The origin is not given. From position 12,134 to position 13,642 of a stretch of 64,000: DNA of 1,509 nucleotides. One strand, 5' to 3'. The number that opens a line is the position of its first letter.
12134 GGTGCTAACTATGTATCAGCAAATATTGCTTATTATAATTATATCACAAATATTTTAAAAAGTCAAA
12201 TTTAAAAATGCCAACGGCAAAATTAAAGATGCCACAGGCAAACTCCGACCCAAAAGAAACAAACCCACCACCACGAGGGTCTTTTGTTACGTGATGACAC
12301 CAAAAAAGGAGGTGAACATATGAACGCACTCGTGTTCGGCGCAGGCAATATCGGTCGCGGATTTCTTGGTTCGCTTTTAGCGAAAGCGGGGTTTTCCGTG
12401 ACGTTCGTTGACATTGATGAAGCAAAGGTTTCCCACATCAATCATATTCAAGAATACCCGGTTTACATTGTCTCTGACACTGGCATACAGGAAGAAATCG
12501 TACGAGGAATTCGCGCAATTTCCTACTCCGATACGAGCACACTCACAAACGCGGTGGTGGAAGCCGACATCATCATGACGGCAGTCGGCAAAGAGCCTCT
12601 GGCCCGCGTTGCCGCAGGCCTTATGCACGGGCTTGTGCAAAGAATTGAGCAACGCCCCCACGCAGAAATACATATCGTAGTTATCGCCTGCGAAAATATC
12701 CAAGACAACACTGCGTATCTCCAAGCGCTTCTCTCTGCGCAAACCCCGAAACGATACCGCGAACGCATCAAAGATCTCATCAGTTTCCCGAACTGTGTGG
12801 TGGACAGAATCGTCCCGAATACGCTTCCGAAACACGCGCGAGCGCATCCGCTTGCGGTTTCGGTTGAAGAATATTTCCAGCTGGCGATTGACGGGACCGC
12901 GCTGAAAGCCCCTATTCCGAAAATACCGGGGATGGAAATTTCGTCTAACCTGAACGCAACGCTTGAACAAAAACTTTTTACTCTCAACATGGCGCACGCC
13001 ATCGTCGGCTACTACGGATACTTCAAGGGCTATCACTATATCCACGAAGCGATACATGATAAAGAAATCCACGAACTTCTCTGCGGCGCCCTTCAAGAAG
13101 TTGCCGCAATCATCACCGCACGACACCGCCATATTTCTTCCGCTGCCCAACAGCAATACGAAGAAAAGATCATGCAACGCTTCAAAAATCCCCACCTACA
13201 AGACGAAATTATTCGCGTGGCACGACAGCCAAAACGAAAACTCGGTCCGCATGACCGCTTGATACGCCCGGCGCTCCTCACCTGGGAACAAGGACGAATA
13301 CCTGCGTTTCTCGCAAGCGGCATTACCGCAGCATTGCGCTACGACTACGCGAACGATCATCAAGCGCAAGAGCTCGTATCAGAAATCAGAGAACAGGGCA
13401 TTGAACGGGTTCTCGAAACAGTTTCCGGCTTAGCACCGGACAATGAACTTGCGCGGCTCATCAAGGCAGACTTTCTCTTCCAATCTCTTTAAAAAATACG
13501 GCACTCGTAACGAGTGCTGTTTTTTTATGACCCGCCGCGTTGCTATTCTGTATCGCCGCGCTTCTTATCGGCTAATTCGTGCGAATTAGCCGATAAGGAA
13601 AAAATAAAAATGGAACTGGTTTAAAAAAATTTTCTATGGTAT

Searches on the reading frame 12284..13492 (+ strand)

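Call 18: search_protein_families(library=ncbifam, proteins=[window:12284-13492:+], max_evalue=0.00001)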
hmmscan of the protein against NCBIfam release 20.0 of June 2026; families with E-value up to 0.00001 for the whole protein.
window:12284-13492:+ (402 aa): 14 families
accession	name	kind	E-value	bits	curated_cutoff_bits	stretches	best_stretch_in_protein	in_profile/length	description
NF002652.0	PRK02318.2-5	equivalog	7.6e-99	331.3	356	1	13-393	1-371/377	mannitol-1-phosphate 5-dehydrogenase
NF002646.0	PRK02318.1-2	equivalog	3.1e-98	329.3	368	1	13-395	1-376/382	mannitol-1-phosphate 5-dehydrogenase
NF002653.0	PRK02318.2-6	equivalog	1.3e-93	314.1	404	1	13-394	2-375/387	mannitol-1-phosphate 5-dehydrogenase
NF002650.0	PRK02318.2-2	equivalog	8.9e-86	288.3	359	1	13-394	1-377/388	mannitol-1-phosphate 5-dehydrogenase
NF002649.0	PRK02318.2-1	equivalog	1.2e-85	287.8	422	1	13-394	1-375/386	mannitol-1-phosphate 5-dehydrogenase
NF002648.0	PRK02318.1-4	equivalog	4.3e-81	273.1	719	1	13-389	1-370/382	mannitol-1-phosphate 5-dehydrogenase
NF002647.0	PRK02318.1-3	equivalog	3.6e-75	253.6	357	1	13-394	2-376/384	mannitol-1-phosphate 5-dehydrogenase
NF002645.0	PRK02318.1-1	equivalog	4.7e-55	187.3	389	1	13-382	1-351/368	mannitol-1-phosphate 5-dehydrogenase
NF002651.0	PRK02318.2-4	equivalog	3.2e-50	171.3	269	1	12-384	3-350/368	mannitol-1-phosphate 5-dehydrogenase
NF043014.1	DArabDhDalD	equivalog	3.3e-21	75.5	600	1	110-400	135-428/452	D-arabinitol 4-dehydrogenase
NF002969.0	PRK03643.1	subfamily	5.8e-18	64.8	359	1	126-365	159-410/482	tagaturonate reductase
NF046057.1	bifunc_MtlD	equivalog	1.5e-16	60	800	1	233-371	521-660/683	bifunctional mannitol-1-phosphate dehydrogenase/phosphatase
NF011611.0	PRK15037.1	subfamily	9.5e-13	47.5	603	1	130-362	179-418/486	fructuronate reductase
TIGR03026.1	NDP-sugDHase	subfamily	3.9e-07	29.2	189.8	1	14-102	2-85/413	nucleotide sugar dehydrogenase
